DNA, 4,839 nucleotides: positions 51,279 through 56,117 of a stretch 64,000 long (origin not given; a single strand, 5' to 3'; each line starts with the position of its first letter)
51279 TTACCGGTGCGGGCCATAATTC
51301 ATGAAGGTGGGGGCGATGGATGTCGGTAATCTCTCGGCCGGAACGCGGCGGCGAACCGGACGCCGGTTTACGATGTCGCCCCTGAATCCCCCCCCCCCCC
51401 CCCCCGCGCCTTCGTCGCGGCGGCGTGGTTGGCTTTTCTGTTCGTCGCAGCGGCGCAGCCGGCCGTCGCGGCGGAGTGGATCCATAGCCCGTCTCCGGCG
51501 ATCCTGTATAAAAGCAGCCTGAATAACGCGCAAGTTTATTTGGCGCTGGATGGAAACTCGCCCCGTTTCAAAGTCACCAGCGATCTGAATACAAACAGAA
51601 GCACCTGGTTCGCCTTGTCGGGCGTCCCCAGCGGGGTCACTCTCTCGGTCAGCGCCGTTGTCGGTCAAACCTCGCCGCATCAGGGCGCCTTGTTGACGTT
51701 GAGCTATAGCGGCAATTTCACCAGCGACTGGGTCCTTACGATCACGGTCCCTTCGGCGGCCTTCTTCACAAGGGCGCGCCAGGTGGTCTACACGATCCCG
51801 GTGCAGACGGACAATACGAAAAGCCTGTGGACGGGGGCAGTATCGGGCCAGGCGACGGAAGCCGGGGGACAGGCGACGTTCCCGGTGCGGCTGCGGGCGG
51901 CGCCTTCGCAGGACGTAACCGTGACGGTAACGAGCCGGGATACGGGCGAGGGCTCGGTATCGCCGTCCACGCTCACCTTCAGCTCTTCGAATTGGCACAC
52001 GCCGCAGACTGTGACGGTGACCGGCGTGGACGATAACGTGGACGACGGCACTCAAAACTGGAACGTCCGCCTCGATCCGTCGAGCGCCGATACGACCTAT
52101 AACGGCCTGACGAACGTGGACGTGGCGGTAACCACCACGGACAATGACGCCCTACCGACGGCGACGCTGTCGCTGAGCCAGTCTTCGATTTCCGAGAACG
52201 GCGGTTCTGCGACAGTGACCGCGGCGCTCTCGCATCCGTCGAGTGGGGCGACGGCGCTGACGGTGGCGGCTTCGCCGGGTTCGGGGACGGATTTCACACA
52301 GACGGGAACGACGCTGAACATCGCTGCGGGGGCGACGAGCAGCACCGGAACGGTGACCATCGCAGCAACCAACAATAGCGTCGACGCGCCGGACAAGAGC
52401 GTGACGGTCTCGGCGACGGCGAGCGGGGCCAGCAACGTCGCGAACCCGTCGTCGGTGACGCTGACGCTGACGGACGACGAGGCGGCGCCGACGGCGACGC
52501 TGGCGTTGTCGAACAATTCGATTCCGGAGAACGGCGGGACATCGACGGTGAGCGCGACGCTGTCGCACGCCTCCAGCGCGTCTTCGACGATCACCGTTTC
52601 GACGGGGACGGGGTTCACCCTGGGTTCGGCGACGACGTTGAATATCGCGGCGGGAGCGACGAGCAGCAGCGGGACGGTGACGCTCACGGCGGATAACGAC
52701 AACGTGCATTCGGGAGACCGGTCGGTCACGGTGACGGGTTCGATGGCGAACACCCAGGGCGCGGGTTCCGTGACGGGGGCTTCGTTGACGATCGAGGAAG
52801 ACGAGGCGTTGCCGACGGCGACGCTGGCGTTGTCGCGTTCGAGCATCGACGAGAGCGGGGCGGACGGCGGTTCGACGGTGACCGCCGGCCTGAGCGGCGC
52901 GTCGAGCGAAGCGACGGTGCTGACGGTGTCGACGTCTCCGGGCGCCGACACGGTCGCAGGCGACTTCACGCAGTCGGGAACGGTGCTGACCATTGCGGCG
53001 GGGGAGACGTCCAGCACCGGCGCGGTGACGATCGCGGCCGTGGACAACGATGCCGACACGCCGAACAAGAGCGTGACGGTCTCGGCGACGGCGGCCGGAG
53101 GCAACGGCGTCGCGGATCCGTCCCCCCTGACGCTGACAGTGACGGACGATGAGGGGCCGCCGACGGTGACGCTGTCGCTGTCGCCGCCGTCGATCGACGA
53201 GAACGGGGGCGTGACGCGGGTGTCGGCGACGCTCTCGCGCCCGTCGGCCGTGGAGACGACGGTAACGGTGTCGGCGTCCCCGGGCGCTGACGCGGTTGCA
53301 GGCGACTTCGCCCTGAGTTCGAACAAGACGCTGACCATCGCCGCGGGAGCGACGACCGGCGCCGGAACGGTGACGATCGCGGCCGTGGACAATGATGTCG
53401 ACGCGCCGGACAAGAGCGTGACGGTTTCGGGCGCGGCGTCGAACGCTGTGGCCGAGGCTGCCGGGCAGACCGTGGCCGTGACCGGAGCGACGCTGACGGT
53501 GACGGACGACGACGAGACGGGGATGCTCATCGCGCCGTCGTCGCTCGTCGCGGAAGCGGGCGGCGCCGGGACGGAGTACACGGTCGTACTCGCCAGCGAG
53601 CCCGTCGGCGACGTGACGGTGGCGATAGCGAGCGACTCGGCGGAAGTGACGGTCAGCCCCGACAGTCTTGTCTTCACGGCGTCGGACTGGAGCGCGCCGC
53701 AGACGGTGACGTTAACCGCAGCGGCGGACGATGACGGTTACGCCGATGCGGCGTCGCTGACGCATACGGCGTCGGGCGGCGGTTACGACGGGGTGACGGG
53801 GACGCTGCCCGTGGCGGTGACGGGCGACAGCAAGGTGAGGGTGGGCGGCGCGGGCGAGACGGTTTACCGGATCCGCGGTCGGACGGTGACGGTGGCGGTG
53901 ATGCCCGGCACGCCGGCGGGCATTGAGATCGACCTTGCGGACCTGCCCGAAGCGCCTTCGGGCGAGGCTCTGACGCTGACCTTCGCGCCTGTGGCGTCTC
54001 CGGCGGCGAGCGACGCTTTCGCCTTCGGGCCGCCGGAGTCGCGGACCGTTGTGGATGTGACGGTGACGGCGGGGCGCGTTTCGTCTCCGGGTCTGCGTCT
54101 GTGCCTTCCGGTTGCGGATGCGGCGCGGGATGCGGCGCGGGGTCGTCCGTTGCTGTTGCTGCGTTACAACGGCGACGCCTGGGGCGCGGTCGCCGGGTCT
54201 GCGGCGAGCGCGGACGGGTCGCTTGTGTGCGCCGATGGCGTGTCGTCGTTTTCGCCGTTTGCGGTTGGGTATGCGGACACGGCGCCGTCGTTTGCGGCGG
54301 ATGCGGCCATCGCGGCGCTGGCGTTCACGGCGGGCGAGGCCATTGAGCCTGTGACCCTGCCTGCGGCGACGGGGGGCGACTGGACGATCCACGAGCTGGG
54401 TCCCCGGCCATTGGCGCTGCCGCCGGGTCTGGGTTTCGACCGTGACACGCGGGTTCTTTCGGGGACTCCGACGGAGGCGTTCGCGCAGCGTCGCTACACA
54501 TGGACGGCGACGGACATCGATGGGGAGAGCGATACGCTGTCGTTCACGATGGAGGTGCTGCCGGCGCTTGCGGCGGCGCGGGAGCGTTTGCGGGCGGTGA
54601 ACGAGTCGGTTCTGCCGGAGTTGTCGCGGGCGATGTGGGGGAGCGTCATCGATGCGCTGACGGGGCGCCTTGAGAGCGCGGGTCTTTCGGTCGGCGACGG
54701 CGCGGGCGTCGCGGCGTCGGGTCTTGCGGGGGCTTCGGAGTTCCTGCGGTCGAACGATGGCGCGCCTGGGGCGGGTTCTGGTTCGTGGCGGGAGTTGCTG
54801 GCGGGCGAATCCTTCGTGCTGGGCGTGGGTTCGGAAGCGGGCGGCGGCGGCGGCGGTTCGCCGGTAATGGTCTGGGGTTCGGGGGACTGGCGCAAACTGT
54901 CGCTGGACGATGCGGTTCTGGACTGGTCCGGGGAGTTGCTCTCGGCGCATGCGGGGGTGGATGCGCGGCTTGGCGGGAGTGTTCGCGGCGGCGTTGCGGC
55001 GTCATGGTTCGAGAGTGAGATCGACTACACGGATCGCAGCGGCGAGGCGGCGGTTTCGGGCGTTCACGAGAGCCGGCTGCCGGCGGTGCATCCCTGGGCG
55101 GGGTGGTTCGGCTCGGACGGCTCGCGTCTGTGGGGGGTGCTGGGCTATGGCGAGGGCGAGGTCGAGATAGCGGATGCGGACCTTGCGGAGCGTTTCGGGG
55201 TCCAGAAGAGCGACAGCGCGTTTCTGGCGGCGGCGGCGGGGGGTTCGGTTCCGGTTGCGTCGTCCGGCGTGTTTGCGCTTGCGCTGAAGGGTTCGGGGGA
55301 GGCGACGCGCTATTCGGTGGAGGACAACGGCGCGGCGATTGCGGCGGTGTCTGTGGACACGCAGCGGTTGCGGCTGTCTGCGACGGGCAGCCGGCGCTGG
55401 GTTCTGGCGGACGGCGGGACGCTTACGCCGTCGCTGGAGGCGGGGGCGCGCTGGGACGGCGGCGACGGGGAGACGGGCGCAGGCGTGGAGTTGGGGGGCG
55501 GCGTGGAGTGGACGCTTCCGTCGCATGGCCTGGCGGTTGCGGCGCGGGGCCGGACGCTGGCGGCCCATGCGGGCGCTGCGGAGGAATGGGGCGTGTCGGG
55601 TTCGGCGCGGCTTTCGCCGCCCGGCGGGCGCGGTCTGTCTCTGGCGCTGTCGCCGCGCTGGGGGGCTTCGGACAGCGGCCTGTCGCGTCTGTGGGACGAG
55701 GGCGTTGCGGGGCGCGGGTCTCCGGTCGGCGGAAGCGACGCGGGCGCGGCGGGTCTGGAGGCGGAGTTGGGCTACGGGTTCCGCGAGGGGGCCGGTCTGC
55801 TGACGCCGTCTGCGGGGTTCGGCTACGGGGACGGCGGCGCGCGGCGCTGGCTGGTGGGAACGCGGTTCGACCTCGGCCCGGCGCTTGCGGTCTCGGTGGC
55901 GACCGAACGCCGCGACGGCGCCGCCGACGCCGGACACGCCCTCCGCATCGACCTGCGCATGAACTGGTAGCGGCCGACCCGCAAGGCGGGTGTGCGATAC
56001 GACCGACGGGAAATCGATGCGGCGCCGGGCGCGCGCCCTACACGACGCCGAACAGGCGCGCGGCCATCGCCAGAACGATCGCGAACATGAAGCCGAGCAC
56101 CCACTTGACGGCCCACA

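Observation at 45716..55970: A pair of modular giant proteins: different repetitive N-terminal passengers (FN3 x7 versus Calx-beta x5) grafted onto a near-identical ~900-aa C-terminal module that ends like an autotransporter barrel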

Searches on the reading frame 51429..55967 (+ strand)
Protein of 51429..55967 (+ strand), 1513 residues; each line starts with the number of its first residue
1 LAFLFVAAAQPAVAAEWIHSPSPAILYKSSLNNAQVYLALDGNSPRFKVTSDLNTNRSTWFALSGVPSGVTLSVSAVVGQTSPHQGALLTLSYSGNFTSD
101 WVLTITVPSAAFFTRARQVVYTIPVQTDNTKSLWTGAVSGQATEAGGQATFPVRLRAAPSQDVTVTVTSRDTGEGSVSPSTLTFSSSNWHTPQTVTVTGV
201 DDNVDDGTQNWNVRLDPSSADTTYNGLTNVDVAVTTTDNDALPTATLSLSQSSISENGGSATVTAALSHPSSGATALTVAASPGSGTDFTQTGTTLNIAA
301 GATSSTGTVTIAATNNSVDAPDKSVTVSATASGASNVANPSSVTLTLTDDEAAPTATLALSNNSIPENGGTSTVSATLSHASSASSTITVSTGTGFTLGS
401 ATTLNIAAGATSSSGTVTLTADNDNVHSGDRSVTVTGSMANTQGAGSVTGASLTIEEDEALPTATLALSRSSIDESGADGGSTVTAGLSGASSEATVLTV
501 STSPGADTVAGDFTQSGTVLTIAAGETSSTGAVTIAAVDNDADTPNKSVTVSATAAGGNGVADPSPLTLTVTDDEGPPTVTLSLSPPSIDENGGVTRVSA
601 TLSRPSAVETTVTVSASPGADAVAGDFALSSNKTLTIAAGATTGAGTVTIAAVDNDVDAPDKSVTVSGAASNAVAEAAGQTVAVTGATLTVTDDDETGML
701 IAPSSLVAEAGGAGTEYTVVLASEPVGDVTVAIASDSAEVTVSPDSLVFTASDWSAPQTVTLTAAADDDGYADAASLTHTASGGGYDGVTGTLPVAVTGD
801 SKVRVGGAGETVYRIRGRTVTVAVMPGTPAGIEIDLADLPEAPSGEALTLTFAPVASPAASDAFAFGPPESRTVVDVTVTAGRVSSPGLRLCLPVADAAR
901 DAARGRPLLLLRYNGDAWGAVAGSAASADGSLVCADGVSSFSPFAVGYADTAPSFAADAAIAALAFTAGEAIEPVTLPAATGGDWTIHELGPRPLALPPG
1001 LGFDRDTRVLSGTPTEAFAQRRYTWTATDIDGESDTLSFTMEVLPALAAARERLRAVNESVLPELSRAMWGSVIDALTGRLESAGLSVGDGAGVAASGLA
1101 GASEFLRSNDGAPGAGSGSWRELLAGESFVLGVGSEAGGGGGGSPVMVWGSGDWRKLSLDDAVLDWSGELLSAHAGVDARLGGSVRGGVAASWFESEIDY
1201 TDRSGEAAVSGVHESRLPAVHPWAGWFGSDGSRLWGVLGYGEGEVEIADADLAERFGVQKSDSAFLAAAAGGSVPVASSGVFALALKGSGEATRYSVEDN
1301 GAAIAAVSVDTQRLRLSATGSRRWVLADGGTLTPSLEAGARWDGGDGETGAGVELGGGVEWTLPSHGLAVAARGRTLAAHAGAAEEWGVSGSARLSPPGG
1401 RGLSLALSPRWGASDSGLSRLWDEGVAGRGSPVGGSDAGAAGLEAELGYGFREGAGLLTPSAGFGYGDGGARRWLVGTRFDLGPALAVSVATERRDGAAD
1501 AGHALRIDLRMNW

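Call 8: search_protein_families(library=pfam, proteins=[window:51429-55967:+], max_evalue=0.01)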
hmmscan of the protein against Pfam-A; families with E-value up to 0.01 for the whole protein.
window:51429-55967:+ (1513 aa): 3 families
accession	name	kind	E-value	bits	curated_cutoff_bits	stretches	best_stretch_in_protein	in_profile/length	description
PF20579.4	LapA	-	1.4e-10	41.9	27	1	355-438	2-75/99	LapA domain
PF03160.20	Calx-beta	-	2.3e-08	34.5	27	0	142-236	17-115/119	Calx-beta domain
PF17766.7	fn3_6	-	0.00037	21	26.4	0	735-780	42-87/99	Fibronectin type-III domain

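Call 9: search_protein_families(library=ncbifam, proteins=[window:51429-55967:+], max_evalue=0.01)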
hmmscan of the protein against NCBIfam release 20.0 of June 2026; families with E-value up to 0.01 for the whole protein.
window:51429-55967:+ (1513 aa): 0 families

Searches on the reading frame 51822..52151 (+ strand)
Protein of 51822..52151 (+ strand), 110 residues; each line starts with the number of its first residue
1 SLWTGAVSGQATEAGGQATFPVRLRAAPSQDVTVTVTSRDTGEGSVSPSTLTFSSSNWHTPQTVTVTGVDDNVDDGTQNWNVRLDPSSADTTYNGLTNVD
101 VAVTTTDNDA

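Call 26: search_protein_families(library=pfam, proteins=[window:51822-52151:+], max_evalue=1)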
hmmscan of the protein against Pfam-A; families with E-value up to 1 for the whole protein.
window:51822-52151:+ (110 aa): 4 families
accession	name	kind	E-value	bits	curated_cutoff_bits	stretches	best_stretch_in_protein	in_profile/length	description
PF03160.20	Calx-beta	-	0.00038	20.9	27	1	11-107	17-117/119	Calx-beta domain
PF20608.4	Phage_tube_C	-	0.099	13.4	24.1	1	9-41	13-45/82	Phage tail tube protein C-terminal domain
PF02501.22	T2SSI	-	0.43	11.1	25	1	65-107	26-66/80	Type II secretion system (T2SS), protein I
PF16341.10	DUF4971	-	0.45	10.8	31.3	1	43-72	89-117/141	Domain of unknown function (DUF4971)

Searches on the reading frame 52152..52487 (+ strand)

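Call 26: search_protein_families(library=pfam, proteins=[window:52152-52487:+], max_evalue=1)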
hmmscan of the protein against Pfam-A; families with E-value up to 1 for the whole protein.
window:52152-52487:+ (112 aa): 4 families
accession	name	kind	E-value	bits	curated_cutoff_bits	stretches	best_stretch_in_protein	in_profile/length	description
PF20579.4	LapA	-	2.1e-05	25.3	27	1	3-93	2-81/99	LapA domain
PF16397.10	DUF5006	-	0.0012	18.5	34.1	1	11-111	156-255/263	Domain of unknown function (DUF5006)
PF03160.20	Calx-beta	-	0.0037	17.7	27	1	6-109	10-118/119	Calx-beta domain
PF15780.11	ASH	-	0.046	14.3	27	1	17-63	22-68/98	Abnormal spindle-like microcephaly-assoc'd, ASPM-SPD-2-Hydin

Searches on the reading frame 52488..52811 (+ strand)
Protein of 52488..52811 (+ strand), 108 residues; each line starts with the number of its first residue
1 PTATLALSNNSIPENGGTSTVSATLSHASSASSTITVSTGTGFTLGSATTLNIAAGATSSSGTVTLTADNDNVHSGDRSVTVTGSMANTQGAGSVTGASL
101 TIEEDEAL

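Call 26: search_protein_families(library=pfam, proteins=[window:52488-52811:+], max_evalue=1)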
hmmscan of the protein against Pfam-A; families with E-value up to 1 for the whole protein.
window:52488-52811:+ (108 aa): 2 families
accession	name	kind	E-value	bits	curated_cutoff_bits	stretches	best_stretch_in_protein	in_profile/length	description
PF20579.4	LapA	-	6.9e-06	26.8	27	1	2-87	2-77/99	LapA domain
PF19408.5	PKD_6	-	0.47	11.3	25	1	36-82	37-82/82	PKD-like domain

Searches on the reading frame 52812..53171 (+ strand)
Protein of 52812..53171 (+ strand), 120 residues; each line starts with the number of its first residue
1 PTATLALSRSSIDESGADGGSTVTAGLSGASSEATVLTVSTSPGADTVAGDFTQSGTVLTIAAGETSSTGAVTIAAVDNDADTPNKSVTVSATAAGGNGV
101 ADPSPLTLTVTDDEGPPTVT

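Call 26: search_protein_families(library=pfam, proteins=[window:52812-53171:+], max_evalue=1)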
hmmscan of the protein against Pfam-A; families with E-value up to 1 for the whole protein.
window:52812-53171:+ (120 aa): 1 family
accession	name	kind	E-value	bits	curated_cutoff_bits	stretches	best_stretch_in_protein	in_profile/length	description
PF20579.4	LapA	-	0.025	15.4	27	1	4-111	4-97/99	LapA domain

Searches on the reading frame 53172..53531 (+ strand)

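Call 26: search_protein_families(library=pfam, proteins=[window:53172-53531:+], max_evalue=1)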
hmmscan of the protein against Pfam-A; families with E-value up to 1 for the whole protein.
window:53172-53531:+ (120 aa): 2 families
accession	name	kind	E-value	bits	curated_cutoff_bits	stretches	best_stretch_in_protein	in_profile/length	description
PF20579.4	LapA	-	7.4e-05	23.5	27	1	6-112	11-98/99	LapA domain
PF00677.23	Lum_binding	-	0.044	14.2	27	1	66-114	7-54/86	Lumazine binding domain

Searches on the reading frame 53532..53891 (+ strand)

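Call 26: search_protein_families(library=pfam, proteins=[window:53532-53891:+], max_evalue=1)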
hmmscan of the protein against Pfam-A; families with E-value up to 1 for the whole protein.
window:53532-53891:+ (120 aa): 2 families
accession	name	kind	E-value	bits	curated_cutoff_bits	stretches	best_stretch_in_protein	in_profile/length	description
PF17766.7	fn3_6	-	0.0036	17.9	26.4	1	33-79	41-87/99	Fibronectin type-III domain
PF19219.5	CoV_NSP15_N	-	0.064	13.9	27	1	83-100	13-30/61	Coronavirus replicase NSP15, N-terminal oligomerisation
